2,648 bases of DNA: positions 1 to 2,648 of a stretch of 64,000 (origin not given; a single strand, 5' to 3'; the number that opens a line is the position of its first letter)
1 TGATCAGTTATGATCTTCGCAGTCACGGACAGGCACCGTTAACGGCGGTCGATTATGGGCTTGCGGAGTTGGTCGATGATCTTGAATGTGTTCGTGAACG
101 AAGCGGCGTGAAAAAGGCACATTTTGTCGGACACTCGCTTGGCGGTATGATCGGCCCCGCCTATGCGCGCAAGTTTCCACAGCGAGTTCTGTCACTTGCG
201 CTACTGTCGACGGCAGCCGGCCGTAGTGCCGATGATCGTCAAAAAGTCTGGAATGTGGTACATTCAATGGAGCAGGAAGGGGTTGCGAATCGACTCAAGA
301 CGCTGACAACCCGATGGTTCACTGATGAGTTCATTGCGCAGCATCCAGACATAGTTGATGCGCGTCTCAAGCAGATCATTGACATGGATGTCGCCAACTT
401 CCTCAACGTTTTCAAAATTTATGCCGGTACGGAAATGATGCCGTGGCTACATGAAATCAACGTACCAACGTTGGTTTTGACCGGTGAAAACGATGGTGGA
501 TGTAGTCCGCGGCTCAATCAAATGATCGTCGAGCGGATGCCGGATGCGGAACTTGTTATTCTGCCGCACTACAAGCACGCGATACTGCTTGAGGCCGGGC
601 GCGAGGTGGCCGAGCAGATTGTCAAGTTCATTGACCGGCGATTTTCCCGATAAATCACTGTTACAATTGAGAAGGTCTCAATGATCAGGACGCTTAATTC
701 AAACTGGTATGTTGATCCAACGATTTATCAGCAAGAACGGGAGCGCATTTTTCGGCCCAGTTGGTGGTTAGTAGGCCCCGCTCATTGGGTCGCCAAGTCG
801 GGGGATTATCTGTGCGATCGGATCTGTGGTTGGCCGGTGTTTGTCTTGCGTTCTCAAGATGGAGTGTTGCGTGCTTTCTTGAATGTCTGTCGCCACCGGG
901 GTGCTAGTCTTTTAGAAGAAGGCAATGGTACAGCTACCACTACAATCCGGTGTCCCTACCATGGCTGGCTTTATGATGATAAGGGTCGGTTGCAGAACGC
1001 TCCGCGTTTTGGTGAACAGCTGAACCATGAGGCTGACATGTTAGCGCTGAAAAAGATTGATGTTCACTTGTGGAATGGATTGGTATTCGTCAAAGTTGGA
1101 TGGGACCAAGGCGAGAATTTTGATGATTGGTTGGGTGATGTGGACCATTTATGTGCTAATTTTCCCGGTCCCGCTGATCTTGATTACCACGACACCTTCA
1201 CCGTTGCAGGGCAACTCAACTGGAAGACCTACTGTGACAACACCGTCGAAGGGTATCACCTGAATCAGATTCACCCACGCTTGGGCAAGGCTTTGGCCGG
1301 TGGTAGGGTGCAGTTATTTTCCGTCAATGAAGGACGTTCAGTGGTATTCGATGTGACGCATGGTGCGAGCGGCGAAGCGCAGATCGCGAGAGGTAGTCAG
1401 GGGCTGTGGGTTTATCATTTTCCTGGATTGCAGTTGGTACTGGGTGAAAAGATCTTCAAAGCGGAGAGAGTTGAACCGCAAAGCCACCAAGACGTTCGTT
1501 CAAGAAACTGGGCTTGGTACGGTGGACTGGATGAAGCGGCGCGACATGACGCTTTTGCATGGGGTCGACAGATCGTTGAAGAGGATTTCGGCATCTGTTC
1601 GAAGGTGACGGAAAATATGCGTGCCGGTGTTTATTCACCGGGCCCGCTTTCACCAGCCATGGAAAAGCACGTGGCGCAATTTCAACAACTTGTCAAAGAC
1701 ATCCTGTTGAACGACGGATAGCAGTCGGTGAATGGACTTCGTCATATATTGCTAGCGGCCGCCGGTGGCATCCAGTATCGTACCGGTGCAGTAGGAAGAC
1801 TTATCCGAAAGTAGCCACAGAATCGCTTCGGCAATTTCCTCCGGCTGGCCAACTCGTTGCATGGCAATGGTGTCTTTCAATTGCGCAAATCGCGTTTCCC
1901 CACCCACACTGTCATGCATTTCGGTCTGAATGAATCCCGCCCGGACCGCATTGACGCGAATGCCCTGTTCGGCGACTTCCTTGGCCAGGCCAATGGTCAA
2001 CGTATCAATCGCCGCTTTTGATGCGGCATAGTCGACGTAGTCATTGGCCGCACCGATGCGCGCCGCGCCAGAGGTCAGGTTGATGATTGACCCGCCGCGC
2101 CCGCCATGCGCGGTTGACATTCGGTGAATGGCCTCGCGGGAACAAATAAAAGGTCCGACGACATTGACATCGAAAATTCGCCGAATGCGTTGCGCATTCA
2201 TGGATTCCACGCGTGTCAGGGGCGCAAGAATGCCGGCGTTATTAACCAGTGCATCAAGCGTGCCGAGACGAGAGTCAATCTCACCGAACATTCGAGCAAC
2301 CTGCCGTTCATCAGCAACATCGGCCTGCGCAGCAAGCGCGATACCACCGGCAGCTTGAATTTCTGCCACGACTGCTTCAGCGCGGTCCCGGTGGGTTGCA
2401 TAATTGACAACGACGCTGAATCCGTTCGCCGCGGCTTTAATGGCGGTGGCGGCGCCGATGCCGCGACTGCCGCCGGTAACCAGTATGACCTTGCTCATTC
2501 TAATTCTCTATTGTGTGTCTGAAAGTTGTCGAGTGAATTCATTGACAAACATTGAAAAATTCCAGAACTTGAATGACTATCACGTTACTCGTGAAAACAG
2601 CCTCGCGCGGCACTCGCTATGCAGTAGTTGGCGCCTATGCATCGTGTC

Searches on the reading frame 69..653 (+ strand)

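Call 7: search_protein_families(library=pfam, proteins=[window:69-653:+], max_evalue=0.01)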
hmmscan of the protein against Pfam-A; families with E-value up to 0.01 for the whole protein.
window:69-653:+ (194 aa): 4 families
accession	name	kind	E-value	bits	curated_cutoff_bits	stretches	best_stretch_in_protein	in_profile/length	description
PF00561.26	Abhydrolase_1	-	6.9e-19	68.9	25.8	1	1-175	55-243/245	alpha/beta hydrolase fold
PF12146.15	Hydrolase_4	-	1.9e-11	44.2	27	1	3-175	60-237/239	Serine aminopeptidase, S33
PF12697.13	Abhydrolase_6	-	1.5e-09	39.3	26.3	1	13-182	64-216/217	Alpha/beta hydrolase family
PF03096.20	Ndr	-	5.1e-05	22.6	23.3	1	2-141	86-229/283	Ndr family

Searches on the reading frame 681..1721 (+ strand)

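Call 7: search_protein_families(library=pfam, proteins=[window:681-1721:+], max_evalue=0.01)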
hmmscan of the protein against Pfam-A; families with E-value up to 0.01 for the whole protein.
window:681-1721:+ (346 aa): 2 families
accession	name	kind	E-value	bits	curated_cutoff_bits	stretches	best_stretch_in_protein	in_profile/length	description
PF00848.25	Ring_hydroxyl_A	-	1.6e-18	67.8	24.9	1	166-342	3-206/208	Ring hydroxylating alpha subunit (catalytic domain)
PF00355.32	Rieske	-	5.6e-18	65.1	20.3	1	28-111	2-82/88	Rieske [2Fe-2S] domain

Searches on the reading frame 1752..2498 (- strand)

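Call 7: search_protein_families(library=pfam, proteins=[window:1752-2498:-], max_evalue=0.01)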
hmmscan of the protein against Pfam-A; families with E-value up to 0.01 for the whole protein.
window:1752-2498:- (248 aa): 4 families
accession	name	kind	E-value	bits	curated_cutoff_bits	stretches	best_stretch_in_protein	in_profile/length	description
PF13561.12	adh_short_C2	-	3e-56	191.1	27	1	12-247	6-234/236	Enoyl-(Acyl carrier protein) reductase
PF00106.31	adh_short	-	4.3e-51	173.6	26.6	1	3-198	1-190/195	short chain dehydrogenase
PF08659.16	KR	-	2.2e-11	44.5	22.6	1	5-190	3-178/180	KR domain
PF23441.1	SDR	-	2.6e-10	40.5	27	1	4-247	9-254/258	SDR-like rossmann domain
